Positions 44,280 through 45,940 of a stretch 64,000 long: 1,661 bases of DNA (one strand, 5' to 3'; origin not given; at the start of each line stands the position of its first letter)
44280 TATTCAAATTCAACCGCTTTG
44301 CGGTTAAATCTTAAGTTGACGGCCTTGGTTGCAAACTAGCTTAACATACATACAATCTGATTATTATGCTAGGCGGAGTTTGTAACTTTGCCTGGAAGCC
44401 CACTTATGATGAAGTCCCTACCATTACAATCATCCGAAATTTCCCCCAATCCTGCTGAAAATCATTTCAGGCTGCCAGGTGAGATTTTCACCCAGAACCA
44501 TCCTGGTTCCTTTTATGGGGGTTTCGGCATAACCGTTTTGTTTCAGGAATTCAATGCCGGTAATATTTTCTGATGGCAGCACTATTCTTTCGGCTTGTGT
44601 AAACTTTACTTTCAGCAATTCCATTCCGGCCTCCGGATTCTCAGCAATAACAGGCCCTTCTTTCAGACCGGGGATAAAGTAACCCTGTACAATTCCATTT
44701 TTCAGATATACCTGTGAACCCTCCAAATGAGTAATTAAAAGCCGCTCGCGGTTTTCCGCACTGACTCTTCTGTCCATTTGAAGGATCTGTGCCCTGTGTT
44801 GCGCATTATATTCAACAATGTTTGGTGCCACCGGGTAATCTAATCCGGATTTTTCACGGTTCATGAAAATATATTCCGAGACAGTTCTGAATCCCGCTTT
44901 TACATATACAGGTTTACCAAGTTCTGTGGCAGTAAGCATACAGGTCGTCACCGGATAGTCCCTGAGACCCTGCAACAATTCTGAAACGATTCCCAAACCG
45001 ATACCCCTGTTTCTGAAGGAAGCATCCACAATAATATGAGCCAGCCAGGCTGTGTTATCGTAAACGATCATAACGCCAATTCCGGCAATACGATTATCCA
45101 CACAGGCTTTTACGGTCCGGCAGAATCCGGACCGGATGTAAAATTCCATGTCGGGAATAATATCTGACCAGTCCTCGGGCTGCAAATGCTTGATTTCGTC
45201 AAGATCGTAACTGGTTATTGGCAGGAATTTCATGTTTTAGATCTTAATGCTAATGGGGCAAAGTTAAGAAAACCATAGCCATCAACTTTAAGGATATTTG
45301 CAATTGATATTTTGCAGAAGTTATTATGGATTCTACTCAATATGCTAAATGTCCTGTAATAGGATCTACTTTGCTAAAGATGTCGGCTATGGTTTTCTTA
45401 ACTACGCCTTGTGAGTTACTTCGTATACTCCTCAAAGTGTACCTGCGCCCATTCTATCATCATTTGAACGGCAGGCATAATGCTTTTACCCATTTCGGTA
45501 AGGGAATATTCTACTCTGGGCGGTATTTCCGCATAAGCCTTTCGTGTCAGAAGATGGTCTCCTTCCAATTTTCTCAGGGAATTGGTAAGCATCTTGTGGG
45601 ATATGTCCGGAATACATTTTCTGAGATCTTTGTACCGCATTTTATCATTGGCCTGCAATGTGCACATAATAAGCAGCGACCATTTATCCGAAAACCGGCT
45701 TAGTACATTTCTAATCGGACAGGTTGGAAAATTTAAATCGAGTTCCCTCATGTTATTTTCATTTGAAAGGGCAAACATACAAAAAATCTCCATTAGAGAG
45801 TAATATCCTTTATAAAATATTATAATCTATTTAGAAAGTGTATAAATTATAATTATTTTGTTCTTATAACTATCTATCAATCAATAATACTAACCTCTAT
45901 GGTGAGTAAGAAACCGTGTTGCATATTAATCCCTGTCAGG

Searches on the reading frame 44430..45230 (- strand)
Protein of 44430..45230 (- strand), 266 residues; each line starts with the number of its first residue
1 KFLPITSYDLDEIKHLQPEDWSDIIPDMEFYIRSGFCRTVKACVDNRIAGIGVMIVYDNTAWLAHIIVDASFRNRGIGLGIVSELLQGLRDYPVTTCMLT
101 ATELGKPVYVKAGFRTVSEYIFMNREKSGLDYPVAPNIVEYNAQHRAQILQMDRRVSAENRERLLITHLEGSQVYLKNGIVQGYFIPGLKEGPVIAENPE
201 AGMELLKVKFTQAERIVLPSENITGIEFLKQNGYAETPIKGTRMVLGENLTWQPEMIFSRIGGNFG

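Call 3: search_protein_families(library=ncbifam, proteins=[window:44430-45230:-], max_evalue=0.1)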
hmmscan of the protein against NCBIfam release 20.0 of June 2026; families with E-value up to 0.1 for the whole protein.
window:44430-45230:- (266 aa): 6 families
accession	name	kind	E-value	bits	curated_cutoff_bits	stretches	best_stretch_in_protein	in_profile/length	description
NF040501.1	resist_ArsN2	equivalog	0.00036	20.2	125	1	44-118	32-105/133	arsenic resistance N-acetyltransferase ArsN2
TIGR01575.1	rimI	equivalog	0.0096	16.1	86.4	1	44-116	39-114/132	ribosomal protein S18-alanine N-acetyltransferase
NF007025.1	PRK09491.1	equivalog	0.014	15.3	173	1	40-102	42-104/145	ribosomal protein S18-alanine N-acetyltransferase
NF005921.0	PRK07922.1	equivalog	0.016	14.8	180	1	44-119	54-128/170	amino-acid N-acetyltransferase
NF005840.0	PRK07757.1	equivalog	0.024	14.5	154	1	45-119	50-123/153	N-acetyltransferase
NF033078.2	AAC_6p_Ia_fam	equivalog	0.045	13.6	265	1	42-99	56-114/181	AAC(6')-Ia family aminoglycoside 6'-N-acetyltransferase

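Call 4: search_protein_families(library=pfam, proteins=[window:44430-45230:-], max_evalue=0.1)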
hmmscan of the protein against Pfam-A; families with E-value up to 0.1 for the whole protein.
window:44430-45230:- (266 aa): 5 families
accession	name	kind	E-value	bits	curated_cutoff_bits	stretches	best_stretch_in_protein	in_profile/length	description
PF13673.13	Acetyltransf_10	-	2.4e-07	31.2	23.6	1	19-119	11-112/128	Acetyltransferase (GNAT) domain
PF00583.31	Acetyltransf_1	-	5.9e-06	27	20.7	1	19-99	10-98/116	Acetyltransferase (GNAT) family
PF13508.13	Acetyltransf_7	-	1.2e-05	26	27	1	42-115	8-83/84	Acetyltransferase (GNAT) domain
PF18014.7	Acetyltransf_18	-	5.2e-05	23.4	22.7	1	149-258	1-123/124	Acetyltransferase (GNAT) domain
PF08445.16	FR47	-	0.083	13.3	22.1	0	61-120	22-83/86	FR47-like protein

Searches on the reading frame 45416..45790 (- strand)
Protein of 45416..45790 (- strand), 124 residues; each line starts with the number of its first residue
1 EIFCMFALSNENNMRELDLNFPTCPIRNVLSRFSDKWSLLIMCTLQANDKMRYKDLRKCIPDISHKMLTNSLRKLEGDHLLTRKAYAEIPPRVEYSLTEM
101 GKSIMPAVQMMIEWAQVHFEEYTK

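Call 3: search_protein_families(library=ncbifam, proteins=[window:45416-45790:-], max_evalue=0.1)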
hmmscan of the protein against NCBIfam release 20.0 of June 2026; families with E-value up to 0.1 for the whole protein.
window:45416-45790:- (124 aa): 4 families
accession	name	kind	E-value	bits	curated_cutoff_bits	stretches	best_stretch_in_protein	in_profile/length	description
NF047367.1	redox_TF_RrpA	exception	1.1e-24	86.6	185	1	20-116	2-98/101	MarR family transcription factor RrpA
NF047364.1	redox_TF_RrpB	exception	1.3e-21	76.8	175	1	22-116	3-101/105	MarR family transcription factor RrpB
TIGR02337.1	HpaR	equivalog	0.0093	15.8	121.2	1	41-115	33-106/130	homoprotocatechuate degradation operon regulator HpaR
TIGR01884.1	cas_HTH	subfamily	0.019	14.3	60.2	1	19-85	126-190/202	CRISPR-associated CARF protein Csa3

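Call 4: search_protein_families(library=pfam, proteins=[window:45416-45790:-], max_evalue=0.1)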
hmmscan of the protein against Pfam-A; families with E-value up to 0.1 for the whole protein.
window:45416-45790:- (124 aa): 3 families
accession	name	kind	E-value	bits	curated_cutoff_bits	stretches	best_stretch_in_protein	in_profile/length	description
PF01638.23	HxlR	-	1.4e-29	102.3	20.8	1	34-121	3-89/91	HxlR-like helix-turn-helix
PF13601.12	HTH_34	-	0.0014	19.1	27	1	39-103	3-67/80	Winged helix DNA-binding domain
PF03551.20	PadR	-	0.061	13.8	27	1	70-103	36-71/75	Transcriptional regulator PadR-like family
